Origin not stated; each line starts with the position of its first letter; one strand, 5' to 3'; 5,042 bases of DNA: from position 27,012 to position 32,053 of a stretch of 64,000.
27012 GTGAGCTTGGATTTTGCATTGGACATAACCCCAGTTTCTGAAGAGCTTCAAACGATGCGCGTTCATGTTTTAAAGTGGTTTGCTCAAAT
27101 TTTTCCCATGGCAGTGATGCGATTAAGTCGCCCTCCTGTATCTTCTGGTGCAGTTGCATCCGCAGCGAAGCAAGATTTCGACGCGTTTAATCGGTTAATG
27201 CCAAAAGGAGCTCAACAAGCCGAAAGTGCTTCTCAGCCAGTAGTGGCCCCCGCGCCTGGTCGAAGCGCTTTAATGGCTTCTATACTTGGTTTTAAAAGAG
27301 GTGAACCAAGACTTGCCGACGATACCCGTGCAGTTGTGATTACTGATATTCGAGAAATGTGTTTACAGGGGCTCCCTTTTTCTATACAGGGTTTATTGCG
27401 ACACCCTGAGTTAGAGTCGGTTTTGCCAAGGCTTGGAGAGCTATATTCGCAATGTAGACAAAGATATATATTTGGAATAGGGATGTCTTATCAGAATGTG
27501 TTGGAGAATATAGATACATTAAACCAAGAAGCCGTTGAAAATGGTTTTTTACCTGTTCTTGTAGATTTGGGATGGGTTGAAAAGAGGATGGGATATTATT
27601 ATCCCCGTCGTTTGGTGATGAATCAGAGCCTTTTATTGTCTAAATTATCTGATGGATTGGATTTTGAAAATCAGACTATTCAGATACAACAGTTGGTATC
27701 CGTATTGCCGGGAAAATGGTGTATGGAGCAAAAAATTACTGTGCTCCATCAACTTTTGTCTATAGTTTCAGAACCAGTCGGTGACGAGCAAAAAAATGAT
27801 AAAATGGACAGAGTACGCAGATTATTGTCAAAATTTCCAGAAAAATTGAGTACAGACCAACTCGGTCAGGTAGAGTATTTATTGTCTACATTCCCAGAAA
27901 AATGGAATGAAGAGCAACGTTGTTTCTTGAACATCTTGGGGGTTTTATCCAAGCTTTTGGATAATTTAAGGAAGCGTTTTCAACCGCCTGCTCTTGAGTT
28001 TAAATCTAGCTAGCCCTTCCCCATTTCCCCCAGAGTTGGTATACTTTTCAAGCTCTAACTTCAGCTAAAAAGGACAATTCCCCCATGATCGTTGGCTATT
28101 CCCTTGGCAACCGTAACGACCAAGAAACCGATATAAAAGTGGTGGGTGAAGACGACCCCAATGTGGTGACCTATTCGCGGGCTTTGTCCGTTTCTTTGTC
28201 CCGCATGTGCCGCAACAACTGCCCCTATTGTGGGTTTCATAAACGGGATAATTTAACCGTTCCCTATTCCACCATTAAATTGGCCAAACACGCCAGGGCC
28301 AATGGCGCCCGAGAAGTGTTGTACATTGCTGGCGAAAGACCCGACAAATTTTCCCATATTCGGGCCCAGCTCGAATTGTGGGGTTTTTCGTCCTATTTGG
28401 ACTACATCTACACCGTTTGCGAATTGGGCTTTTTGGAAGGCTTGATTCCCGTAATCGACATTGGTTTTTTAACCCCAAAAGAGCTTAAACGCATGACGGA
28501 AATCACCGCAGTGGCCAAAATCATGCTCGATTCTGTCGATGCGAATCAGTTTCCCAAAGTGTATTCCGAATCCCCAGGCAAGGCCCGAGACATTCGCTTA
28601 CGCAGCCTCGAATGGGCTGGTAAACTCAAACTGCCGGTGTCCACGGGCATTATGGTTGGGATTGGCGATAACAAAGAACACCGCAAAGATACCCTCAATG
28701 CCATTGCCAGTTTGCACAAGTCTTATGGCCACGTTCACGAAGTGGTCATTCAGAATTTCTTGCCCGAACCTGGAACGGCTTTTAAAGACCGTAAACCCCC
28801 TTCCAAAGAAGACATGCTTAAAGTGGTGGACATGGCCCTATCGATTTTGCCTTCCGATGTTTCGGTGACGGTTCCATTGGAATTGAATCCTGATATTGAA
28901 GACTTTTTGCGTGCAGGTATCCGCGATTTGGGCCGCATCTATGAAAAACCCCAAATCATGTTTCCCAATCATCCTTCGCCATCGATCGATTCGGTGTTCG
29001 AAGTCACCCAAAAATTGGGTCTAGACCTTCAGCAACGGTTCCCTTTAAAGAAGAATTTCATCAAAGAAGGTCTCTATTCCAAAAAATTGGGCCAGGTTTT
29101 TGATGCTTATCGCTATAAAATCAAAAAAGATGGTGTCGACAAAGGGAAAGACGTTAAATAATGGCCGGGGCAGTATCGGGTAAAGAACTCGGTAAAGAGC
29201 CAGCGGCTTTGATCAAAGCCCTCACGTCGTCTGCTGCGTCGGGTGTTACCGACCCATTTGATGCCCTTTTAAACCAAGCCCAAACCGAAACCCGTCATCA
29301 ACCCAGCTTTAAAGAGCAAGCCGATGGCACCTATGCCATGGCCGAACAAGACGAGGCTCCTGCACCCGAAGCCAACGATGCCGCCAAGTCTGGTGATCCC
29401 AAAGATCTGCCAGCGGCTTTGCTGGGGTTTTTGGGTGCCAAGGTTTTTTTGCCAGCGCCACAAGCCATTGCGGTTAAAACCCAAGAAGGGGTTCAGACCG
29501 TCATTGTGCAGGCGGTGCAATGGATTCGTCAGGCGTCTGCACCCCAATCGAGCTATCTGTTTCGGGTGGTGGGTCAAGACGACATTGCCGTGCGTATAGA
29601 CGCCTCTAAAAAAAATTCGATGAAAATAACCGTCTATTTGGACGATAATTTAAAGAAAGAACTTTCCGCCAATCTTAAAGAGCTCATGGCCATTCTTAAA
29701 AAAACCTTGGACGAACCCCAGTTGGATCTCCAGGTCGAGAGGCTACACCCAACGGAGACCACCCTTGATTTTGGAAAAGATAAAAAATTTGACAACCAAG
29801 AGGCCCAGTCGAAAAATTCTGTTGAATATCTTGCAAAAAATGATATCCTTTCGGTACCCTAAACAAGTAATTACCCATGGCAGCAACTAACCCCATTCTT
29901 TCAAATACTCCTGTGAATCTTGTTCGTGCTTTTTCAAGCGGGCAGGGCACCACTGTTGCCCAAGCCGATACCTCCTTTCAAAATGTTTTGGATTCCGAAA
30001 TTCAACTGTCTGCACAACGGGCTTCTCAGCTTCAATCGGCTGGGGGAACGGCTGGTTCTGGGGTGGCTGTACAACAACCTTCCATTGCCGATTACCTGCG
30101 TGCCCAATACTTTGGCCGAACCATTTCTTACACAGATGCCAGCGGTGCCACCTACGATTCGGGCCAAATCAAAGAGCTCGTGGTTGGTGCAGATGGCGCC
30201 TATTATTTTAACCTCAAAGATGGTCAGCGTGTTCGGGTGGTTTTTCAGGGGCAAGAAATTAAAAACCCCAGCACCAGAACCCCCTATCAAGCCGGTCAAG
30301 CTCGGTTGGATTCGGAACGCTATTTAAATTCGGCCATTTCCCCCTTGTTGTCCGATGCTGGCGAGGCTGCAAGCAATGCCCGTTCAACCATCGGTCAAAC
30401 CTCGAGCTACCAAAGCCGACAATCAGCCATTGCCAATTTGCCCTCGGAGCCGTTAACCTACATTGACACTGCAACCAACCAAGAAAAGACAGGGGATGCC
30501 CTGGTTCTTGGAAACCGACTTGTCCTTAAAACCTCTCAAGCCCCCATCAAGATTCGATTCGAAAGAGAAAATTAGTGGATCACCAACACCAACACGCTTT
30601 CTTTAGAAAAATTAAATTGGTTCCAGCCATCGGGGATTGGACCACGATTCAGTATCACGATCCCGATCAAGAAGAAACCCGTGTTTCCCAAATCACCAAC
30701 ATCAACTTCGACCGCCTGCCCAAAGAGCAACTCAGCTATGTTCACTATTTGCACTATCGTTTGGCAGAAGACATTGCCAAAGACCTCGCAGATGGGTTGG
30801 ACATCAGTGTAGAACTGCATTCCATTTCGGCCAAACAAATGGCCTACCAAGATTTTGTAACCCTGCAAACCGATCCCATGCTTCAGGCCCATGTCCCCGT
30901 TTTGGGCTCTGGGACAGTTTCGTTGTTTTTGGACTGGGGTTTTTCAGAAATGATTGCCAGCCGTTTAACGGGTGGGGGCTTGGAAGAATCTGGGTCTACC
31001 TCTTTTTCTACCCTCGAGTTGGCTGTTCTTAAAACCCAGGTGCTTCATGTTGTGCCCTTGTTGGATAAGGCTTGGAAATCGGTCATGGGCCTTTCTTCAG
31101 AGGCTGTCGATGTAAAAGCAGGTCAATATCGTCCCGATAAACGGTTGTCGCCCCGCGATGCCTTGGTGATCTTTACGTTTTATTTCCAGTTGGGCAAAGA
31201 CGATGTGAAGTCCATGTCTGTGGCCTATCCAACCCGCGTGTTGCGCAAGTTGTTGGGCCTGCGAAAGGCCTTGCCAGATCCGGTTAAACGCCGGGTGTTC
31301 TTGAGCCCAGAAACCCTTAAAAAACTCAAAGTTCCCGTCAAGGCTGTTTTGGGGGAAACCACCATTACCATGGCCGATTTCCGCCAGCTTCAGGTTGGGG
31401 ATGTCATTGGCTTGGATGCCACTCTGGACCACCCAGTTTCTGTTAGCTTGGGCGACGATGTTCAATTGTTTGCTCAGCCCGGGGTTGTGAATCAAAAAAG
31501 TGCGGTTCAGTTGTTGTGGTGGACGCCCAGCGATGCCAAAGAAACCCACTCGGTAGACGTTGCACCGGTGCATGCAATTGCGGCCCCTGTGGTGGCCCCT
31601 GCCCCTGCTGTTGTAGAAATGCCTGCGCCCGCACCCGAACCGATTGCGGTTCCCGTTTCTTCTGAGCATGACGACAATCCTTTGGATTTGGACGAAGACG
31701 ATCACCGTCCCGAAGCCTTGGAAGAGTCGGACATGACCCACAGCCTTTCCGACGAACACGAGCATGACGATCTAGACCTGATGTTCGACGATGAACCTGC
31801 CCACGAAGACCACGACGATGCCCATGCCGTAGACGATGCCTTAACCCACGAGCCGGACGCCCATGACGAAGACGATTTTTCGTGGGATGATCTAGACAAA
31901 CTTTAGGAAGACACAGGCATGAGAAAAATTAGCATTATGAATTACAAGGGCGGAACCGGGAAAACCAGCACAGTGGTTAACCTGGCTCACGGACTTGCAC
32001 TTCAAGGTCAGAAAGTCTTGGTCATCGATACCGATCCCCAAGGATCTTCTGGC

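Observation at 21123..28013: Four-gene operon of eukaryote-like coiled-coil/polyproline proteins with no recognisable homologs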

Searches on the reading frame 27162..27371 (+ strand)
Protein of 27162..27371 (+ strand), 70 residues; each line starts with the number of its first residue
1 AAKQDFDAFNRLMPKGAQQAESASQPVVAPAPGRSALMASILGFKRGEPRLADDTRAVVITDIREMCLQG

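Call 49: search_protein_families(library=pfam, proteins=[window:27162-27371:+], max_evalue=10)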
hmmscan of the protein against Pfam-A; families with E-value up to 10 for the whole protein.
seq(70 aa): 1 family
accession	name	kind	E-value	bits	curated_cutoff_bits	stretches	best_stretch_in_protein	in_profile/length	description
PF02205.27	WH2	-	0.0072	16.4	23.1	1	30-46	1-17/28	WH2 motif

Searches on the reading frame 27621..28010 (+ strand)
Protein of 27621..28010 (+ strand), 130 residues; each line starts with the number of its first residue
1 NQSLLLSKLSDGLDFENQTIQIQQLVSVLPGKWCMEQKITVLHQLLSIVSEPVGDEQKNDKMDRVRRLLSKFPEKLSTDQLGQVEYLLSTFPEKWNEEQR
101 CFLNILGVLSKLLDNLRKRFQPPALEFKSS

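Call 49: search_protein_families(library=pfam, proteins=[window:27621-28010:+], max_evalue=10)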
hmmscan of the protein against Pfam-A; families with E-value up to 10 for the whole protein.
seq(130 aa): 1 family
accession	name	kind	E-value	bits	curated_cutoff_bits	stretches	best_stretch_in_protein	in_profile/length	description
PF14225.11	MOR2-PAG1_C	-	0.12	12.5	25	1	67-98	24-55/252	Cell morphogenesis C-terminal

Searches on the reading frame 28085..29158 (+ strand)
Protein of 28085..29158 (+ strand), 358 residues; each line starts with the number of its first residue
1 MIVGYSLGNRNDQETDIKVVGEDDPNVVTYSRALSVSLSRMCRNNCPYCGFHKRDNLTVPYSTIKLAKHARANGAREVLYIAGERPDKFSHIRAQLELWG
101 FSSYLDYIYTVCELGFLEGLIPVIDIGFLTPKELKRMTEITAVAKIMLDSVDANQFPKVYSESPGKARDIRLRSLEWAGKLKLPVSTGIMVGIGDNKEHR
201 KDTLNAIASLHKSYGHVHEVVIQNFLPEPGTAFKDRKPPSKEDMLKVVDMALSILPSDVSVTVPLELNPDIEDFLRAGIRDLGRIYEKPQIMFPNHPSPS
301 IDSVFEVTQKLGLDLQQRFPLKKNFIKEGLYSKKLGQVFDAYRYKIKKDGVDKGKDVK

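Call 3: search_protein_families(library=pfam, proteins=[window:28085-29158:+], max_evalue=0.1)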
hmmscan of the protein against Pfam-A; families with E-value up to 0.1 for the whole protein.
window:28085-29158:+ (358 aa): 1 family
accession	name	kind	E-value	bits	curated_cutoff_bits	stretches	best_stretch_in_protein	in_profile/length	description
PF04055.27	Radical_SAM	-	3.2e-11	44.1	29.5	1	37-206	2-165/166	Radical SAM superfamily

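Call 11: search_protein_families(library=ncbifam, proteins=[window:28085-29158:+], max_evalue=0.1)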
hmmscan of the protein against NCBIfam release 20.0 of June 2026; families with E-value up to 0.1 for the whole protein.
window:28085-29158:+ (358 aa): 17 families
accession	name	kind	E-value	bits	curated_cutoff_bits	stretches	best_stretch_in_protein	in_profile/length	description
NF004884.0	PRK06245.1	equivalog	1.5e-80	270.6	209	1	23-342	6-331/340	7,8-didemethyl-8-hydroxy-5-deazariboflavin synthase subunit CofG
TIGR03550.1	F420_cofG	equivalog_domain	1.1e-72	245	213.35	1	29-336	1-318/322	7,8-didemethyl-8-hydroxy-5-deazariboflavin synthase CofG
NF006687.0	PRK09234.1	equivalog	6.7e-58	196.5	1018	1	20-329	63-385/849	bifunctional FO biosynthesis protein CofGH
TIGR03957.1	rSAM_HmdB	equivalog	3.1e-09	36.5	320.9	1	146-265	148-259/317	5,10-methenyltetrahydromethanopterin hydrogenase cofactor biosynthesis protein HmdB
TIGR00433.2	bioB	equivalog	2.1e-08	33.8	225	1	39-257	48-253/307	biotin synthase BioB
NF005609.0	PRK07360.1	equivalog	1e-07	31.1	426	2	26-88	55-122/374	7,8-didemethyl-8-hydroxy-5-deazariboflavin synthase subunit CofH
TIGR03551.1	F420_cofH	equivalog_domain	3.4e-07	29.4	374.1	1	26-87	33-99/345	5-amino-6-(D-ribitylamino)uracil--L-tyrosine 4-hydroxyphenyl transferase CofH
TIGR00423.1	TIGR00423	subfamily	5e-07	29.3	260.25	1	28-87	1-65/310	CofH family radical SAM protein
TIGR03910.1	pyrrolys_PylB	equivalog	7.5e-07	28.4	348.2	1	38-256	62-269/347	methylornithine synthase PylB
NF053742.1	LipS1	equivalog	4.8e-06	26.4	230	1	34-260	8-218/268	LipS1 family lipoyl synthase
TIGR03699.1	menaquin_MqnC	equivalog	3.3e-05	22.9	428.1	0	24-57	33-66/342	cyclic dehypoxanthinyl futalosine synthase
TIGR03956.1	rSAM_HydE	equivalog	3.5e-05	23.2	254.6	1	30-59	48-76/340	[FeFe] hydrogenase H-cluster radical SAM maturase HydE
TIGR02351.2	thiH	equivalog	0.00022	20.4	380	1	38-89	79-134/364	2-iminoacetate synthase ThiH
NF053743.1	LipS2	equivalog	0.00098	18.6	270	1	133-244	118-221/292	LipS2 family lipoyl synthase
TIGR03700.1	mena_SCO4494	equivalog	0.0049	15.8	434.55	1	26-88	42-109/351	aminofutalosine synthase MqnE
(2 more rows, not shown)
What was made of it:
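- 28085..29161 (+): CofG-type radical SAM gene. It is the right-hand native neighbour and the conserved first gene of the cofG-x-x-fliM-flhG-fliN-fliOPQR-flhBA operon. NCBIfam CofG scores 270 bits against a cut-off of 209 (call 11).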

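Call 34: find_related_loci(query=window:28085-29158:+, collection=genome_contigs, flank=10000)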
Query window:28085-29158:+ (358 aa) in genome_contigs; peptide patterns used: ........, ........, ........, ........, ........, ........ (x = any residue, [..] = any of these).
66 stretches matched a pattern, but none encodes a relative of the query by tblastn (E <= 1e-3).

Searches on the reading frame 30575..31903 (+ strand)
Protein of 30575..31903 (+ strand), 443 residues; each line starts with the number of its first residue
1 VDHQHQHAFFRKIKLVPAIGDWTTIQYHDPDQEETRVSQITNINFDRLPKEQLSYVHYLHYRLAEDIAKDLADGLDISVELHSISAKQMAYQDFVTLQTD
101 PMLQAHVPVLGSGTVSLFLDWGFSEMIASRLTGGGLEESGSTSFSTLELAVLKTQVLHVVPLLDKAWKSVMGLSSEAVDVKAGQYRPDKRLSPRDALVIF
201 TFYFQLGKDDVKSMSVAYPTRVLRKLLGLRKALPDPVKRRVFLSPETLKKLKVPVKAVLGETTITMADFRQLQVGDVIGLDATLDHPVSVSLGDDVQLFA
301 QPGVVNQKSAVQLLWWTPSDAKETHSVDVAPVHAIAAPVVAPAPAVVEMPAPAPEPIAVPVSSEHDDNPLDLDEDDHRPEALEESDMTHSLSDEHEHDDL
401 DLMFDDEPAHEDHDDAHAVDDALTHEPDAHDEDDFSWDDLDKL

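Call 3: search_protein_families(library=pfam, proteins=[window:30575-31903:+], max_evalue=0.1)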
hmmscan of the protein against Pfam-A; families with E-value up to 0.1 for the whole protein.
window:30575-31903:+ (443 aa): 2 families
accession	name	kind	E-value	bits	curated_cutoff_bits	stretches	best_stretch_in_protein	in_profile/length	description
PF01052.25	FliMN_C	-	1.1e-16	60.9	23.8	1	247-313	2-68/73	Type III flagellar switch regulator (C-ring) FliN C-term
PF02154.20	FliM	-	1.1e-06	29.1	27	1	45-223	6-185/192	Flagellar motor switch protein FliM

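Call 12: find_related_loci(query=window:30575-31903:+, collection=genome_contigs, flank=10000)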
Query window:30575-31903:+ (443 aa) in genome_contigs; peptide patterns used: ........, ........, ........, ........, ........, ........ (x = any residue, [..] = any of these).
43 stretches matched a pattern, but none encodes a relative of the query by tblastn (E <= 1e-3).
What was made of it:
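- Tried and rejected: The single-protein 8-mer patterns were too specific (calls 12, 34).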

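Call 36: find_homologous_proteins(query=window:30575-31903:+, max_evalue=1e-10)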
Query window:30575-31903:+ (443 aa): 19 proteins with E <= 1e-10 among 8000 candidates.
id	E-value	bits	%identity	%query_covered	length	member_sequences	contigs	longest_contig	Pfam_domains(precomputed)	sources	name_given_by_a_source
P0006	2.1e-292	988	100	100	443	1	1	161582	PF01052.26,PF02154.22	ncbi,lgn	ncbi:MAG: FliM/FliN family flagellar motor switch protein [Candidatus Margulisiibacteriota bacterium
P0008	8.6e-102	359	47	81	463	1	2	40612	PF01052.26,PF02154.22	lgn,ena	-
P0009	3.9e-96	341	50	71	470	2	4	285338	PF01052.26,PF02154.22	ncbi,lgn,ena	-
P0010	1.3e-90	323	37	99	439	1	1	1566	PF01052.26,PF02154.22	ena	-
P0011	9.3e-88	313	40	99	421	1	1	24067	PF01052.26,PF02154.22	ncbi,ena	-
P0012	4.4e-87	311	44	72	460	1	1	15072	PF01052.26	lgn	-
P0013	1.7e-85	306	39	99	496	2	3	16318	PF01052.26,PF02154.22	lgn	-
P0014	1.5e-84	303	46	72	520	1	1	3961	PF01052.26,PF02154.22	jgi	-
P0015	1.2e-83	300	41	74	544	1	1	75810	PF01052.26,PF02154.22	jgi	jgi:flagellar motor switch protein FliM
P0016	1.4e-83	299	37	100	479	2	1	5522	PF01052.26,PF02154.22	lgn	-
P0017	1.9e-82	296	44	69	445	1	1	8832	PF01052.26,PF02154.22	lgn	-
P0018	3.6e-81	291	44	71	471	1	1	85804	PF01052.26,PF02154.22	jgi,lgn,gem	-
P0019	1.5e-79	286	44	69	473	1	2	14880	PF01052.26,PF02154.22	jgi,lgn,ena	-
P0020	3.1e-77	279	45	70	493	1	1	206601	PF01052.26,PF02154.22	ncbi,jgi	jgi:flagellar motor switch protein FliM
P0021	7.4e-77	277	40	74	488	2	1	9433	PF01052.26,PF02154.22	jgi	jgi:flagellar motor switch protein FliM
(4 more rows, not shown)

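Call 37: find_encoding_contigs(protein=P0009, flank=10000, max_places=2)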
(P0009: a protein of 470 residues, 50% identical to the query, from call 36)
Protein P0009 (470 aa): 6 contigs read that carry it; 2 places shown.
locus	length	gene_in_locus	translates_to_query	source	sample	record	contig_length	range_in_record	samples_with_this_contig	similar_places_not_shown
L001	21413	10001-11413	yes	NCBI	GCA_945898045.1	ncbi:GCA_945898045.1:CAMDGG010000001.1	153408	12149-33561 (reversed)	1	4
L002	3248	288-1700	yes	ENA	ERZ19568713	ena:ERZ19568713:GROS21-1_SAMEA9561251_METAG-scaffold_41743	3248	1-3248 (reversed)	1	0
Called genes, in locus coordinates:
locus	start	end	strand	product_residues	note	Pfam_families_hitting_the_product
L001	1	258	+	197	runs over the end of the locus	PF02525:Flavodoxin_2, PF03358:FMN_red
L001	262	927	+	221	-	PF06508:QueC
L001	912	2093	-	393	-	PF01619:Pro_dh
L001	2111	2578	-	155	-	PF01668:SmpB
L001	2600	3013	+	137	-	PF03692:CxxCxxCC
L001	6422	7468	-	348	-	PF01168:Ala_racemase_N, PF00842:Ala_racemase_C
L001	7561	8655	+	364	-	PF04055:Radical_SAM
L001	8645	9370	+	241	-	-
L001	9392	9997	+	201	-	-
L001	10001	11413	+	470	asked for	PF02154:FliM, PF01052:FliMN_C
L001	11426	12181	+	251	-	PF00142:Fer4_NifH (weak), PF01656:CbiA, PF02374:ArsA_ATPase (faint), PF06564:CBP_BcsQ (weak), PF09140:MipZ (weak), PF10609:ParA, PF13614:AAA_31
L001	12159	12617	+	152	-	PF28396:SepQ_C (weak), PF01052:FliMN_C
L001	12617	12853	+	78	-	PF04347:FliO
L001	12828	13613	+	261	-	PF00813:FliP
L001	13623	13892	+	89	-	PF01313:Bac_export_3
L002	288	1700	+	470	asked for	PF02154:FliM, PF01052:FliMN_C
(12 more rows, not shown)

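Call 38: find_encoding_contigs(protein=P0008, flank=10000, max_places=2)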
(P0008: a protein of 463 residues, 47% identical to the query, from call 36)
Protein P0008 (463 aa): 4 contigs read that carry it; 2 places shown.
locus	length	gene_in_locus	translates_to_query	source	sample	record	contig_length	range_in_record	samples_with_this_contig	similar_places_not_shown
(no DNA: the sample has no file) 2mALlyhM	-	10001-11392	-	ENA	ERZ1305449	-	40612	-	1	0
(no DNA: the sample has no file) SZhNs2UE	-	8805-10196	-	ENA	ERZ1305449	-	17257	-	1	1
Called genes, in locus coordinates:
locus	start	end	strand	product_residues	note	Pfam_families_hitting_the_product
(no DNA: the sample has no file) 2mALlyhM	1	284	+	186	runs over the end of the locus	PF02525:Flavodoxin_2, PF03358:FMN_red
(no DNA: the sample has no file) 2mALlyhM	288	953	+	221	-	PF06508:QueC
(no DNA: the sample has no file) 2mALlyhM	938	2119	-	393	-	PF01619:Pro_dh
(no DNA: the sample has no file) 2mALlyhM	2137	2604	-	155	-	PF01668:SmpB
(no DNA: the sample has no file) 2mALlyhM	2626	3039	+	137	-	PF03692:CxxCxxCC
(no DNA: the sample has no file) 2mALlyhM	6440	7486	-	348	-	PF01168:Ala_racemase_N, PF00842:Ala_racemase_C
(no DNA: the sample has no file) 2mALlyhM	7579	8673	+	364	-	PF04055:Radical_SAM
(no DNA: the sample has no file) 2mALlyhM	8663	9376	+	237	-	-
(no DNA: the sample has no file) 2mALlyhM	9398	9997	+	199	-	-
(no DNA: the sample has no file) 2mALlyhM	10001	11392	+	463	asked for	PF02154:FliM, PF01052:FliMN_C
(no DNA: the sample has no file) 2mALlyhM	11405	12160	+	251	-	PF00142:Fer4_NifH (weak), PF01656:CbiA, PF02374:ArsA_ATPase (faint), PF06564:CBP_BcsQ (weak), PF09140:MipZ (weak), PF10609:ParA (weak), PF13614:AAA_31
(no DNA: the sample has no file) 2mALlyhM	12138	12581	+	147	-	PF28396:SepQ_C (weak), PF01052:FliMN_C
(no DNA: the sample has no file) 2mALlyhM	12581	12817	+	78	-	PF04347:FliO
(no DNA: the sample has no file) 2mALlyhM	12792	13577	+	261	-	PF00813:FliP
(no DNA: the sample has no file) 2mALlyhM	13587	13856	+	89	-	PF01313:Bac_export_3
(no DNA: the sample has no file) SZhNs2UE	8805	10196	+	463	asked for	PF02154:FliM, PF01052:FliMN_C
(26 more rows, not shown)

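Call 41: find_encoding_contigs(protein=P0020, flank=10000, max_places=1)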
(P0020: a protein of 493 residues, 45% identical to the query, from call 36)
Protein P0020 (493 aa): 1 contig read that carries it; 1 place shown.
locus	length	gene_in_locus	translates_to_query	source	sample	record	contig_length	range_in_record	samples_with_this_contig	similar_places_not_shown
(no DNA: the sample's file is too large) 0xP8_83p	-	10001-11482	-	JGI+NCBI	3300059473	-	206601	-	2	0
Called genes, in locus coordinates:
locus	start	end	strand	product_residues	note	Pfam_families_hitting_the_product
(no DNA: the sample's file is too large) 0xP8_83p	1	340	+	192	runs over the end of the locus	PF00117:GATase, PF07722:Peptidase_C26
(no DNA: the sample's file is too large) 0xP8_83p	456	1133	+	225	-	PF06508:QueC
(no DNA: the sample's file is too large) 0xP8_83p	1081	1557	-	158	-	PF02308:MgtC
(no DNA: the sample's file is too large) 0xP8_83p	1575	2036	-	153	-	PF01668:SmpB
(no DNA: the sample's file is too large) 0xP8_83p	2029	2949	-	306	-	-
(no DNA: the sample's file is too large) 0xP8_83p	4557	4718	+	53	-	-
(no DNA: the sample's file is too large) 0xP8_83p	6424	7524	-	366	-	PF01168:Ala_racemase_N, PF00842:Ala_racemase_C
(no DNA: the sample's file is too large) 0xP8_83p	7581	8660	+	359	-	PF04055:Radical_SAM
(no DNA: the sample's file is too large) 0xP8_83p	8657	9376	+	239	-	-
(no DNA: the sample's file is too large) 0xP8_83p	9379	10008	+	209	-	-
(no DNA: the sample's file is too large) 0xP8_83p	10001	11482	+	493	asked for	PF02154:FliM, PF01052:FliMN_C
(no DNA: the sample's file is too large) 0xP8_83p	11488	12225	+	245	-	PF00142:Fer4_NifH, PF01656:CbiA, PF02374:ArsA_ATPase (weak), PF06564:CBP_BcsQ, PF07015:VirC1 (faint), PF09140:MipZ (weak), PF10609:ParA, PF13614:AAA_31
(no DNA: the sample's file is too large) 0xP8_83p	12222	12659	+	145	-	PF28396:SepQ_C (weak), PF01052:FliMN_C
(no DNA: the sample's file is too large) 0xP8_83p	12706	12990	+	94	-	PF04347:FliO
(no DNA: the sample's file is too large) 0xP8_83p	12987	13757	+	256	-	PF00813:FliP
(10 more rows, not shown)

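Call 42: find_encoding_contigs(protein=P0011, flank=10000, max_places=1)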
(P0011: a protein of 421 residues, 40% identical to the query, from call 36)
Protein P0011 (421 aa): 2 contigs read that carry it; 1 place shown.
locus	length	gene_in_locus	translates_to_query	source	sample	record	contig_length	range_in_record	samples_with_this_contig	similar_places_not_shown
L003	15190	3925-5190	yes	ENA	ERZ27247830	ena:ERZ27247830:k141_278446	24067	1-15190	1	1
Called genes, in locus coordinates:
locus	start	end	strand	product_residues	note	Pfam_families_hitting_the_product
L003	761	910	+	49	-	-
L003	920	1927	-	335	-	PF01168:Ala_racemase_N, PF00842:Ala_racemase_C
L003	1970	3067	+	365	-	PF04055:Radical_SAM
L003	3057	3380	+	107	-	-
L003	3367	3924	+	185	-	-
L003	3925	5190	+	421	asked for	PF02154:FliM, PF01052:FliMN_C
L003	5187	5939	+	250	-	PF00142:Fer4_NifH (weak), PF01656:CbiA, PF02374:ArsA_ATPase (faint), PF06564:CBP_BcsQ, PF09140:MipZ (weak), PF10609:ParA (weak), PF13614:AAA_31, PF01656:CbiA (weak)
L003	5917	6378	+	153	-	PF28396:SepQ_C (weak), PF01052:FliMN_C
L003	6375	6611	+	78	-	PF04347:FliO (weak)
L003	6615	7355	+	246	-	PF00813:FliP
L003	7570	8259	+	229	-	-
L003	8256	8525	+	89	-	PF01313:Bac_export_3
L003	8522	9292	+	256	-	PF01311:Bac_export_1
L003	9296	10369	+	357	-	PF01312:Bac_export_2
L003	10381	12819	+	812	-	-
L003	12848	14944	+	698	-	PF00771:FHIPEP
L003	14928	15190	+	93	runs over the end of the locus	-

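Call 43: find_encoding_contigs(protein=P0018, flank=10000, max_places=1)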
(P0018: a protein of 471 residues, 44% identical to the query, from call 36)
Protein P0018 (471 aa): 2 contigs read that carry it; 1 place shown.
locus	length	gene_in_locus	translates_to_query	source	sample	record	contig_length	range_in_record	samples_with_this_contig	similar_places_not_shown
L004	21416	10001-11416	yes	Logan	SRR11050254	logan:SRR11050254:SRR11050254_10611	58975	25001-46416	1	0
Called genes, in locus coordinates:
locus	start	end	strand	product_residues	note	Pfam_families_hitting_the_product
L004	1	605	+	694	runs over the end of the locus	PF00771:FHIPEP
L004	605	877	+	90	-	-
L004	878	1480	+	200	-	PF04545:Sigma70_r4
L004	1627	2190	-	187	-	PF04238:DUF420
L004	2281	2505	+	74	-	-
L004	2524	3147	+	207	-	PF03602:Cons_hypoth95, PF05175:MTS (weak), PF13649:Methyltransf_25 (weak)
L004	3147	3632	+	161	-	PF01467:CTP_transf_like, PF08218:Citrate_ly_lig (weak)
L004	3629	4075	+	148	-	-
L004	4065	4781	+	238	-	PF01138:RNase_PH, PF03725:RNase_PH_C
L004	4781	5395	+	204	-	PF14464:Prok-JAB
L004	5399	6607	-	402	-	PF04768:NAT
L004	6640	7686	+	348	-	PF21088:MS_channel_1st (weak), PF00924:MS_channel_2nd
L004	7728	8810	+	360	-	PF04055:Radical_SAM (weak)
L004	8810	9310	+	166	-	-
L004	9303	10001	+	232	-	-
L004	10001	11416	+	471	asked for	PF02154:FliM, PF01052:FliMN_C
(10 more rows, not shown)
